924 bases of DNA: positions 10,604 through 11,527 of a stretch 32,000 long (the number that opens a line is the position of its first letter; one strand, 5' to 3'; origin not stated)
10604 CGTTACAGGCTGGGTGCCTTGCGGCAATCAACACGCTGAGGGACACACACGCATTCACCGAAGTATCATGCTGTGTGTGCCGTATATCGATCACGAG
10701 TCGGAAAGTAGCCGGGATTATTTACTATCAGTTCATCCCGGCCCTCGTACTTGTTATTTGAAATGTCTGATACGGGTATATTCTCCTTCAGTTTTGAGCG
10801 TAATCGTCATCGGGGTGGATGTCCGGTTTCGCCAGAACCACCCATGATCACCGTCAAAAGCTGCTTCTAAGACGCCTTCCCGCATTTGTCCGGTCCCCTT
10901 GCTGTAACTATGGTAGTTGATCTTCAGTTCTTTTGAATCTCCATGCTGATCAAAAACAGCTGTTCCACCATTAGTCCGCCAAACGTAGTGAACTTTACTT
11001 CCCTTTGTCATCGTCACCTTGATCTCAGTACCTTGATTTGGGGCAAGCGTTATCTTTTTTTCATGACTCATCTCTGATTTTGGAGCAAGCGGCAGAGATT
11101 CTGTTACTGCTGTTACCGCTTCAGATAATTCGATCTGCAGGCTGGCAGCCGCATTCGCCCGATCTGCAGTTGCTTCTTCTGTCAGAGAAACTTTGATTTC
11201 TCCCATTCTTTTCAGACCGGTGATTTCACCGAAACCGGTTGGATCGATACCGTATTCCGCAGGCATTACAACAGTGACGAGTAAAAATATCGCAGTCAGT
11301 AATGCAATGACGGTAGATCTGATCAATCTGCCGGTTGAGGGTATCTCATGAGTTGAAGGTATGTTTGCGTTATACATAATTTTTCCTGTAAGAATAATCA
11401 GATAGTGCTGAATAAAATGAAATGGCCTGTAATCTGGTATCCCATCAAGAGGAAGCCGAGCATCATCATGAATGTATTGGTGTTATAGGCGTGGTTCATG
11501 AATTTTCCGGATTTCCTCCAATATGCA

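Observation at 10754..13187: Operator-linked operon (His-rich protein, HupE/UreJ-type permease, membrane-anchored unknown protein): candidate uncharacterised metal import system tied to the siderophore regulon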

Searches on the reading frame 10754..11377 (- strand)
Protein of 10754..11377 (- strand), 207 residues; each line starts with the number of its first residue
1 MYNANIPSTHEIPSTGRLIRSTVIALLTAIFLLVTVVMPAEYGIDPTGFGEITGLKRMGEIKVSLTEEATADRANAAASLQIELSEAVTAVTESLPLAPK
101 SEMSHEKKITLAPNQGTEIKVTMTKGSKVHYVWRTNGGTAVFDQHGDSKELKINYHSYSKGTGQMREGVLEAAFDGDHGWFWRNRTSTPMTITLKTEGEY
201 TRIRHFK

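Call 4: search_protein_families(library=pfam, proteins=[window:10754-11377:-], max_evalue=1)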
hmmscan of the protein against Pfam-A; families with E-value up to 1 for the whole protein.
window:10754-11377:- (207 aa): 1 family
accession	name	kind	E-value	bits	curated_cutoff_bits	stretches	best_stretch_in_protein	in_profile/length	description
PF06280.18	fn3_5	-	0.1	13.7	27.6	1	91-131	55-86/112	Fn3-like domain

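Call 5: search_protein_families(library=ncbifam, proteins=[window:10754-11377:-], max_evalue=1)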
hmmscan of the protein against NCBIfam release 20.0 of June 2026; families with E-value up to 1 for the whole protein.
window:10754-11377:- (207 aa): 0 families
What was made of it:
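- Checked: Gene 3 (10754-11377) carries HYVWR, FDQHGD and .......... and matches no Pfam or NCBIfam family (calls 4, 5).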

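Call 19: find_homologous_proteins(query=window:10754-11377:-)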
Query window:10754-11377:- (207 aa): 3676 proteins with E <= 0.001 among 3966 candidates; the best 120 are listed.
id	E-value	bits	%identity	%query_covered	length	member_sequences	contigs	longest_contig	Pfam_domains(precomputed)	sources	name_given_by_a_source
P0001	8.0e-132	455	100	100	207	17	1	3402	-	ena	-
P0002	9.3e-116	402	89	100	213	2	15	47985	-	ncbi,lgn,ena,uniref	ncbi:transmembrane anchor protein [Nitrosomonas sp.]|uniref:transmembrane anchor protein n=1 Tax=Nit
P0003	2.3e-86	307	67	100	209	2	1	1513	-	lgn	-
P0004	1.8e-85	304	67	100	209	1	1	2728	-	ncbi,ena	-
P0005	3.1e-85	303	68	100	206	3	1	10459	-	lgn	-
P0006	6.0e-85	302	68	100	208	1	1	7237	-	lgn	-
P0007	2.4e-84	300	67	100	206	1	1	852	-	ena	-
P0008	1.1e-82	295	65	100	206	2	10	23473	-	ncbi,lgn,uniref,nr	ncbi:transmembrane anchor protein [Nitrosomonas sp.]|uniref:transmembrane anchor protein n=1 Tax=Nit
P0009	1.5e-80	288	65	100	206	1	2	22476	-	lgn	-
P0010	2.0e-80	287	64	100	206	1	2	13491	-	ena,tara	tara:strand:+ start:257 stop:877 length:621 start_codon:yes stop_codon:yes gene_type:complete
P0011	2.1e-80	287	65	100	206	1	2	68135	-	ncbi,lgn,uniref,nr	ncbi:MAG: transmembrane anchor protein [Nitrosomonas sp.]|uniref:Transmembrane anchor protein n=1 Ta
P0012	2.4e-79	284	65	100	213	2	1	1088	-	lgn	-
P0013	2.5e-79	284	62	100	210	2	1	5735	-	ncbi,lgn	-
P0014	2.7e-79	284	62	100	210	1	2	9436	-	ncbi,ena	-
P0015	9.5e-79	282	62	100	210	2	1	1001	-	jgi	jgi:hypothetical protein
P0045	1.4e-75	271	62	100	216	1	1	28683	-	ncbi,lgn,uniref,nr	ncbi:conserved hypothetical protein [Nitrosomonas nitrosa]|uniref:Transmembrane anchor protein n=1 T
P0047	1.7e-75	271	60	100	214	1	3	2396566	-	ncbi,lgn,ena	-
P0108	2.0e-73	264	60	100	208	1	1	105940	-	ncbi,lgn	ncbi:MAG: transmembrane anchor protein [Candidatus Tectimicrobiota bacterium]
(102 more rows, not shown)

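Call 20: find_encoding_contigs(protein=P0002, flank=8000, max_places=3)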
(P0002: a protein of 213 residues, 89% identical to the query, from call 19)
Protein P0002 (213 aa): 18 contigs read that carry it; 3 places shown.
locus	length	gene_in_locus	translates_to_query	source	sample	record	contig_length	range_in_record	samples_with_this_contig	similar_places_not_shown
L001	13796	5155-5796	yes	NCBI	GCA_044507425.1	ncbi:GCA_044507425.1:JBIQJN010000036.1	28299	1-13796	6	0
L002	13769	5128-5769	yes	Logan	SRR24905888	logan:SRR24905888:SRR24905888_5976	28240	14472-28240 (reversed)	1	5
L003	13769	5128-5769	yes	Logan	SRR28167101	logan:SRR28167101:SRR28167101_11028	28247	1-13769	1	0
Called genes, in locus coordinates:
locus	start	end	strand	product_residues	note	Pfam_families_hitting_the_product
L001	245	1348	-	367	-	PF04313:HSDR_N, PF13588:HSDR_N_2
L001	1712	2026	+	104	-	-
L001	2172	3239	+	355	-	PF08443:RimK (faint)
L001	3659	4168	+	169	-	-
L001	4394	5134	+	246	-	PF13795:HupE_UreJ_2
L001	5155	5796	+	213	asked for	-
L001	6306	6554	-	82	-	-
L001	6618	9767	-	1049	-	PF00873:ACR_tran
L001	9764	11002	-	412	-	PF25917:BSH_RND, PF25973:BSH_CzcB (faint), PF25967:RND-MFP_C (weak)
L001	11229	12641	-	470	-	PF02321:OEP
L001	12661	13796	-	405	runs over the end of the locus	PF03929:PepSY_TM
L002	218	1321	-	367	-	PF04313:HSDR_N, PF13588:HSDR_N_2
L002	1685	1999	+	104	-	-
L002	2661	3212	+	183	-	-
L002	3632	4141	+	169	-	-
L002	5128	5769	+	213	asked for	-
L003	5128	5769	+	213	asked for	-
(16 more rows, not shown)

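Call 21: find_encoding_contigs(protein=P0047, flank=6000, max_places=2)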
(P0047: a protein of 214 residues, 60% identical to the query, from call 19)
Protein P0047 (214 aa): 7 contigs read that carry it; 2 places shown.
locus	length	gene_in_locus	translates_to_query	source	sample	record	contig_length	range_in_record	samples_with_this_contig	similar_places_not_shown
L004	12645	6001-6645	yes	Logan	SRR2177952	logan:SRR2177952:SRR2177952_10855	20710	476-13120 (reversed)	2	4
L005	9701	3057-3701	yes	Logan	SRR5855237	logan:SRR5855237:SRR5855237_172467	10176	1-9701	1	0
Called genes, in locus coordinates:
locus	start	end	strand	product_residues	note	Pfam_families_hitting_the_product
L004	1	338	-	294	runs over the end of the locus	PF03994:DUF350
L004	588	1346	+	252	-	-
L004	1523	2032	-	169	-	PF03413:PepSY (weak)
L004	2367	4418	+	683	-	PF04851:ResIII, PF00270:DEAD, PF00271:Helicase_C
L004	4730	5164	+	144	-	-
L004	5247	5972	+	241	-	PF13795:HupE_UreJ_2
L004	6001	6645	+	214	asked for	-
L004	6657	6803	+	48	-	-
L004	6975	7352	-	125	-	-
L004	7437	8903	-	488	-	PF01935:DUF87, PF05872:HerA_C, PF12846:AAA_10 (faint)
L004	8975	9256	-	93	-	-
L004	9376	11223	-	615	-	PF00009:GTP_EFTU, PF01926:MMR_HSR1 (faint), PF22042:EF-G_D2 (weak), PF03144:GTP_EFTU_D2, PF00679:EFG_C, PF21018:BipA_C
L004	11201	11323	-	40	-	-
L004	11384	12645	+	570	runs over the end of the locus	PF00916:Sulfate_transp, PF01740:STAS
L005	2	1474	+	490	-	?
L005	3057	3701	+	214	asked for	-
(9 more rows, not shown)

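Call 22: find_encoding_contigs(protein=P0108, flank=6000, max_places=2)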
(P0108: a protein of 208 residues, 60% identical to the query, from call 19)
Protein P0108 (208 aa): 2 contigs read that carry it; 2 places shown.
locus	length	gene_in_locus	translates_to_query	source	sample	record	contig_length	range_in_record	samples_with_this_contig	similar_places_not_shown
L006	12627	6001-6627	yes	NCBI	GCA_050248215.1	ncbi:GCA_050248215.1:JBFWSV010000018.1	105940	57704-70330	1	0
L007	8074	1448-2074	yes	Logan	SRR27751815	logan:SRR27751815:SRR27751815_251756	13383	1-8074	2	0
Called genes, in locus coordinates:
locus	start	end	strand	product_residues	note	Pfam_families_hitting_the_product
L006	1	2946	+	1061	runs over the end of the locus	PF00873:ACR_tran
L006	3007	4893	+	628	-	PF00122:E1-E2_ATPase, PF00702:Hydrolase, PF12710:HAD (weak)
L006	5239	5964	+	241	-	PF13795:HupE_UreJ_2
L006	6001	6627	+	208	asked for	-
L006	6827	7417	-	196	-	-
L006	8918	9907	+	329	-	PF00791:ZU5 (weak)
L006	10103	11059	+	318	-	PF13610:DDE_Tnp_IS240 (weak)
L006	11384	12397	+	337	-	PF02899:Phage_int_SAM_1 (weak), PF00589:Phage_integrase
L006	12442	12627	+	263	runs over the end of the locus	PF08878:HamA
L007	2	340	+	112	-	?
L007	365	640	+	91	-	PF12762:DDE_Tnp_IS1595 (weak)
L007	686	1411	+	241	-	PF13795:HupE_UreJ_2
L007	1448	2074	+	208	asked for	-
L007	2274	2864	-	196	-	-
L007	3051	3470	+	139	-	PF02321:OEP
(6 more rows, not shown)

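Call 33: find_related_loci(query=A1, collection=genome_contigs, flank=8000)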
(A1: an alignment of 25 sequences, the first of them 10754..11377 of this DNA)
Query A1 (207 aa) in genome_contigs; peptide patterns used: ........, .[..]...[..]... (x = any residue, [..] = any of these).
600 stretches matched a pattern (row limit reached: there are more); 595 encode a relative of the query (tblastn E <= 1e-3); the best 80 are kept; 80 distinct loci.
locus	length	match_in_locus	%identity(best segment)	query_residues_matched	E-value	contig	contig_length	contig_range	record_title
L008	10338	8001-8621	63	1-207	4e-86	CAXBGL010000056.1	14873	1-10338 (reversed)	MAG TPA_asm: uncultured Nitrosomonas sp. isolate ERR2762116_concoct_37 genome assembly, contig: ERZ3422114.5464, whole g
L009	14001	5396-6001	62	1-206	5e-81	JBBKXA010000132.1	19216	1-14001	MAG: Bdellovibrionales bacterium isolate metabat_bins.224 k119_2813414, whole genome shotgun sequence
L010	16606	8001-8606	61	1-206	7e-80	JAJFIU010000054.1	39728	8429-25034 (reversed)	MAG: Alphaproteobacteria bacterium isolate OFTM305 OFTM305_53, whole genome shotgun sequence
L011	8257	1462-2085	57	1-207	1e-78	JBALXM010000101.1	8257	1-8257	MAG: Sneathiella sp. isolate 9NakV-05 NODE_1702_length_8257_cov_20.524262, whole genome shotgun sequence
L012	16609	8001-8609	57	1-206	3e-78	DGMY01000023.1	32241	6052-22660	MAG TPA_asm: Opitutia bacterium UBA4506 UBA4506_contig_822, whole genome shotgun sequence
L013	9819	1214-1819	60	1-206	6e-78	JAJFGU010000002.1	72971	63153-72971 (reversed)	MAG: Alphaproteobacteria bacterium isolate OFTM66 OFTM66_1, whole genome shotgun sequence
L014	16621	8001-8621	60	1-206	9e-77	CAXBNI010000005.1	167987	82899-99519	MAG TPA_asm: uncultured Micavibrio sp. isolate ERR2762110_binner123_Refined_65 genome assembly, contig: ERZ3422254.108,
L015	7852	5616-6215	58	1-206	6e-76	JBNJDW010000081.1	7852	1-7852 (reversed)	MAG: Pseudomonadota bacterium isolate Y23_30dBSe4.bin.180 NODE_11795_length_7852_cov_3.494389, whole genome shotgun sequ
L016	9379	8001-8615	58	1-207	6e-76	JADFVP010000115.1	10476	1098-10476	MAG: Proteobacteria bacterium isolate C1.bin.21 k83_1810316, whole genome shotgun sequence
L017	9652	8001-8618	61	1-203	1e-75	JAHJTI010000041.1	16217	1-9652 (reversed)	MAG: Proteobacteria bacterium isolate OS_PC_MetaG.mb.46 OS_PC_MetaG.mb.46_k141_147061, whole genome shotgun sequence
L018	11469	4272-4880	57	1-206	2e-75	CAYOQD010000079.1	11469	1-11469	MAG TPA_asm: uncultured Puniceicoccaceae bacterium isolate binchicken_co275_169 genome assembly, contig: NODE_8708_lengt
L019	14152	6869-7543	53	1-207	4e-75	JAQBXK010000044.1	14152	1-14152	MAG: Proteobacteria bacterium isolate casp150-mb.274 NODE_11067_length_14152_cov_0.226002, whole genome shotgun sequence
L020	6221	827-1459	61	1-207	9e-75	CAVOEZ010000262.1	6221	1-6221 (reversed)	MAG: Latescibacteria bacterium UBA2968 isolate CBN3_331.40 genome assembly, contig: Ga0302139_10005485, whole genome sho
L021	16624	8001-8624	56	1-205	3e-74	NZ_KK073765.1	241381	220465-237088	[Scytonema hofmanni] UTEX 2349 Tol9009DRAFT_TPD.5, whole genome shotgun sequence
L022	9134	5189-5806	60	1-203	2e-74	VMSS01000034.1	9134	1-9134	MAG: Desulfurivibrio sp. isolate S2_56 k141_485763, whole genome shotgun sequence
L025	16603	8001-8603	55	1-206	1e-70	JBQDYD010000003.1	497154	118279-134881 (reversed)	MAG: Alcanivorax sp. isolate MAG10 Contig3, whole genome shotgun sequence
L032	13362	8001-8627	52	1-206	2e-65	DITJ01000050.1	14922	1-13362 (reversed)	MAG TPA_asm: Alphaproteobacteria bacterium UBA6187 UBA6187_contig_356236, whole genome shotgun sequence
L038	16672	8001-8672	46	1-205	3e-64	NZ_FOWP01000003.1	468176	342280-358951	Ectopseudomonas composti strain CCUG 59231, whole genome shotgun sequence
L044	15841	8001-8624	48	1-204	2e-60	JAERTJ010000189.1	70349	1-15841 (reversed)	MAG: Candidatus Neomarinimicrobiota bacterium isolate BH29 c_000000008910, whole genome shotgun sequence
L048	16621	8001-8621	48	1-206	3e-58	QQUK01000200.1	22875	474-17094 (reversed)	MAG: Calditrichaeota bacterium isolate CLD4 403, whole genome shotgun sequence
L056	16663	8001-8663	48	1-204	1e-56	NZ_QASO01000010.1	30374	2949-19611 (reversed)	Ectopseudomonas oleovorans strain JCM 14246 10, whole genome shotgun sequence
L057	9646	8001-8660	45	1-205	1e-56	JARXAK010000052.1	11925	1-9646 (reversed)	MAG: Rhizobium sp. isolate D19.bin.14 k141_141178, whole genome shotgun sequence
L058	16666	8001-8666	45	1-204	3e-56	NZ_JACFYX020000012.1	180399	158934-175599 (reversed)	Pseudomonas chaetocerotis strain 536 12, whole genome shotgun sequence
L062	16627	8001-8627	45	1-204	7e-56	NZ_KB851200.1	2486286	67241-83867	Acinetobacter seifertii strain NIPH 973 acMai-supercont1.14, whole genome shotgun sequence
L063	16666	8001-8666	47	1-204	9e-56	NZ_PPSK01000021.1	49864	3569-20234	Halopseudomonas oceani strain DSM 100277 contig00021, whole genome shotgun sequence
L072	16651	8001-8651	47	1-205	1e-54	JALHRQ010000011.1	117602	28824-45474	MAG: Burkholderiales bacterium isolate maxbin.188 c_000000001026, whole genome shotgun sequence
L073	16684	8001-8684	46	1-200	6e-55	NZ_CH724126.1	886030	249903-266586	Neptuniibacter caesariensis strain MED92 scf_1099521380393, whole genome shotgun sequence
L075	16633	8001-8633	45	1-205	2e-54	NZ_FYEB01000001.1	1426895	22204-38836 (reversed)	Pseudomonas sp. Irchel s3b2 isolate Pseudomonas sp. Irchel s3b2, whole genome shotgun sequence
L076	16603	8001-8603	49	1-204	2e-54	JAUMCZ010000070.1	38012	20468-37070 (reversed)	MAG: Caulobacter sp. isolate G_CAUL NODE_698_length_38012_cov_5.004514, whole genome shotgun sequence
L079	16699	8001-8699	42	1-204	1e-53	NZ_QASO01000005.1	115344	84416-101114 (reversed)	Ectopseudomonas oleovorans strain JCM 14246 5, whole genome shotgun sequence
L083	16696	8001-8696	43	1-205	2e-53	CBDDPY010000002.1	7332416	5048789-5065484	MAG: Alphaproteobacteria bacterium isolate c8c04a1d-975f-49ae-a333-9dd0332b5757 genome assembly, contig: chromosome_2, w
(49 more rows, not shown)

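Call 38: predict_structure(alignment_id=A1)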
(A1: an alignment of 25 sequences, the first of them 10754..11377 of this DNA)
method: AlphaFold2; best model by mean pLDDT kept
length: 207 residues; sequences in the alignment: 25
mean_pLDDT: 64.3   pTM: 0.43
mean pLDDT of the five models: 64.3, 58.2, 55.9, 47.2, 45.8
residues with pLDDT >= 90: 9; 70-90: 79; 50-70: 51; < 50: 68
segments of 3 or more residues with pLDDT < 50: 1-3, 43-45, 49-51, 54-65, 75-99, 147-162
pLDDT, mean of each block of 10 residues (from residue 1): 49 65 80 61 50 48 50 48 38 39 85 86 85 77 53 42 70 74 84 89 84
secondary structure, 60 per line:
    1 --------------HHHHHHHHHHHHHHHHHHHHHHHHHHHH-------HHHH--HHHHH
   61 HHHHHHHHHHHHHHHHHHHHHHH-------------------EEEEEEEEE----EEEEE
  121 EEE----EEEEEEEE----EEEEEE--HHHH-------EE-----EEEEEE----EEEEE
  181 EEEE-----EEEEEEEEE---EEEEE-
elements in order: H15-42 H50-53 H56-83 E103-111 E116-123 E128-135 E140-145 H148-151 E166-171 E176-184 E190-198 E202-206

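Call 42: search_protein_families(library=pfam, proteins=[L056:6445-6759:-, L038:5335-6456:-, L044:5547-6452:-, L057:5136-6455:-, L056:4893-5333:-, L013:2031-2375:+, L032:8836-9189:+, L076:4043-7258:+, L062:13070-14008:-, L079:5246-5953:-], max_evalue=0.001)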
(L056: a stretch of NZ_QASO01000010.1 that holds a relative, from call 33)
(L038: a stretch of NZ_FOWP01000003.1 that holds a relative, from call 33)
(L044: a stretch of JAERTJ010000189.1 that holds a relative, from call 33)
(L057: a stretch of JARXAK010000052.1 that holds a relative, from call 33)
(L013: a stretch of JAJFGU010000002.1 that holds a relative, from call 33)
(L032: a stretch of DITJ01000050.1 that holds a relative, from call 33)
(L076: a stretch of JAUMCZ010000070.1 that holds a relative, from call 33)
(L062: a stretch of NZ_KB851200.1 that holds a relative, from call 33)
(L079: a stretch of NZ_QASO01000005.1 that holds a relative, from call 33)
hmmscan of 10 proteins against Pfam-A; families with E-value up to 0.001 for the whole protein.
L056:6445-6759:- (104 aa): 1 family
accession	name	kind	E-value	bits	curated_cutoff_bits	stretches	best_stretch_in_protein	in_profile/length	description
PF02583.22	Trns_repr_metal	-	2e-22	79.8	22.8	1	22-100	2-75/78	Metal-sensitive transcriptional repressor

L038:5335-6456:- (373 aa): 3 families
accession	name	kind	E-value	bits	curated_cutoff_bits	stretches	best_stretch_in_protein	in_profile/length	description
PF03824.22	NicO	-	1.7e-42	146.2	27.7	2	16-139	2-133/287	High-affinity nickel-transport protein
PF13386.12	DsbD_2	-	6.2e-09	36.5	24.9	1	264-344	111-191/199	Cytochrome C biogenesis protein transmembrane region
PF02683.22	DsbD_TM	-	0.00051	19.8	27.1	0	270-332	124-190/219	Cytochrome C biogenesis protein transmembrane domain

L044:5547-6452:- (301 aa): 1 family
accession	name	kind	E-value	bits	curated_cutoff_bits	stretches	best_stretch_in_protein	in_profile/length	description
PF01545.26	Cation_efflux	-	4.9e-34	118.3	26.6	1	23-224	2-198/198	Cation efflux family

L057:5136-6455:- (439 aa): 2 families
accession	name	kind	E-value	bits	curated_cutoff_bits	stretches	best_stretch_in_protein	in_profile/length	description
PF07690.21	MFS_1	-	1.6e-38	133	33.4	2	219-390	1-172/347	Major Facilitator Superfamily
PF05977.19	MFS_3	-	3.5e-15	55.9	27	1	5-315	7-320/524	Transmembrane secretion effector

L056:4893-5333:- (146 aa): 1 family
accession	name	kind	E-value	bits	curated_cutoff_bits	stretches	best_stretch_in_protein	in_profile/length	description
PF09335.16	VTT_dom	-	1.3e-14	55.1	33.9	1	28-139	8-119/123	VTT domain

L013:2031-2375:+ (114 aa): 0 families

L032:8836-9189:+ (117 aa): 1 family
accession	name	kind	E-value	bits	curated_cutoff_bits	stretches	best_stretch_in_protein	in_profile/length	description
PF20098.4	DUF6488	-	1.5e-27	96.1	27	1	1-110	1-109/110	Family of unknown function (DUF6488)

L076:4043-7258:+ (1071 aa): 1 family
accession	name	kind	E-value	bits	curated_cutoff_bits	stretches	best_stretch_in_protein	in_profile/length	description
PF00873.25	ACR_tran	-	0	1075.2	28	1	19-1049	2-1021/1021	AcrB/AcrD/AcrF family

L062:13070-14008:- (312 aa): 1 family
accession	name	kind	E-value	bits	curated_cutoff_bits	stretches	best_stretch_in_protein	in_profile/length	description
PF09828.14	ChrB_C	-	1.3e-42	145.7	25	1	175-301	1-130/132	ChrB, C-terminal domain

L079:5246-5953:- (235 aa): 1 family
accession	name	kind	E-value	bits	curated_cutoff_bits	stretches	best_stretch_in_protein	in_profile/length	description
PF05857.17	TraX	-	1.3e-42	146.6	25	1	7-232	2-217/217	TraX protein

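Call 43: fold_search(model_id=the predicted structure, library=pdb)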
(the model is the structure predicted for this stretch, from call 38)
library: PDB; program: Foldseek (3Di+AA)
matches with E <= 10: 1735; with E <= 0.001: 4
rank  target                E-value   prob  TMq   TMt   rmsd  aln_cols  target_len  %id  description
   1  6e5c_MODEL_1_A        2.0e-04  1.00  0.27  0.65   5.0        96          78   20  Solution NMR structure of a de novo designed double-stranded beta-helix (released 2018-11-07)
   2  7rrm_A                2.8e-04  1.00  0.38  0.73   3.3       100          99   10  Structure of the human TMED1 (p24gamma1) Golgi dynamics Domain (released 2021-10-20)
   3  5azw_B                5.6e-04  1.00  0.36  0.72   3.1        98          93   16  Crystal structure of p24beta1 GOLD domain (released 2016-09-14)
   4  4tlg_B                9.4e-04  1.00  0.29  0.16   7.6       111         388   12  Crystal structure of SEC14-like protein 4 (SEC14L4) (released 2014-07-02)
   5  1olm_E                1.8e-03  1.00  0.31  0.17   6.5       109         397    9  Supernatant Protein Factor in Complex with RRR-alpha-Tocopherylquinone: A Link between Oxidized Vitamin E and Choleste (released 2004-08-12)
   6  7dou_4                1.8e-03  0.98  0.25  0.37  12.0       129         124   10  Trimeric cement protein structure of Helicobacter pylori bacteriophage KHP40 (released 2021-10-27)
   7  3afg_B                2.1e-03  1.00  0.35  0.16   4.4       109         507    7  Crystal structure of ProN-Tk-SP from Thermococcus kodakaraensis (released 2010-08-04)
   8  3afg_A                2.1e-03  1.00  0.32  0.15   5.4       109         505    6  Crystal structure of ProN-Tk-SP from Thermococcus kodakaraensis (released 2010-08-04)
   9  1olm_C                2.5e-03  1.00  0.33  0.19   4.1       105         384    8  Supernatant Protein Factor in Complex with RRR-alpha-Tocopherylquinone: A Link between Oxidized Vitamin E and Choleste (released 2004-08-12)
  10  5azw_A                2.7e-03  1.00  0.35  0.71   3.3        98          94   15  Crystal structure of p24beta1 GOLD domain (released 2016-09-14)
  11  8hhe_A                2.7e-03  1.00  0.28  0.10  11.1       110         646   12  Crystal structure of Cry5B from Bacillus thuringiensis at 4.5 A resolution (released 2022-12-07)
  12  1o6u_E                2.7e-03  0.87  0.18  0.10  14.8       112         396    4  The Crystal Structure of Human Supernatant Protein Factor (released 2003-10-17)
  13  1qxp_A                3.4e-03  1.00  0.33  0.11   6.3       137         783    9  Crystal Structure of a mu-like calpain (released 2004-02-03)
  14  5g0z                  3.6e-03  0.96  0.26  0.23  18.2       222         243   10  Structure of native granulovirus polyhedrin determined using an X-ray free-electron laser (released 2017-02-22)
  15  6pb9                  4.0e-03  0.99  0.23  0.18   8.0       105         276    7  Crystal structure of unsaturated fatty acid bound ToxT K231A from Vibrio cholerae strain SCE256 (released 2020-01-01)
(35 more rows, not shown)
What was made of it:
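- Tried and rejected: The loop at 147-162, which carries invariant residues, is poorly modelled (calls 38, 43).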
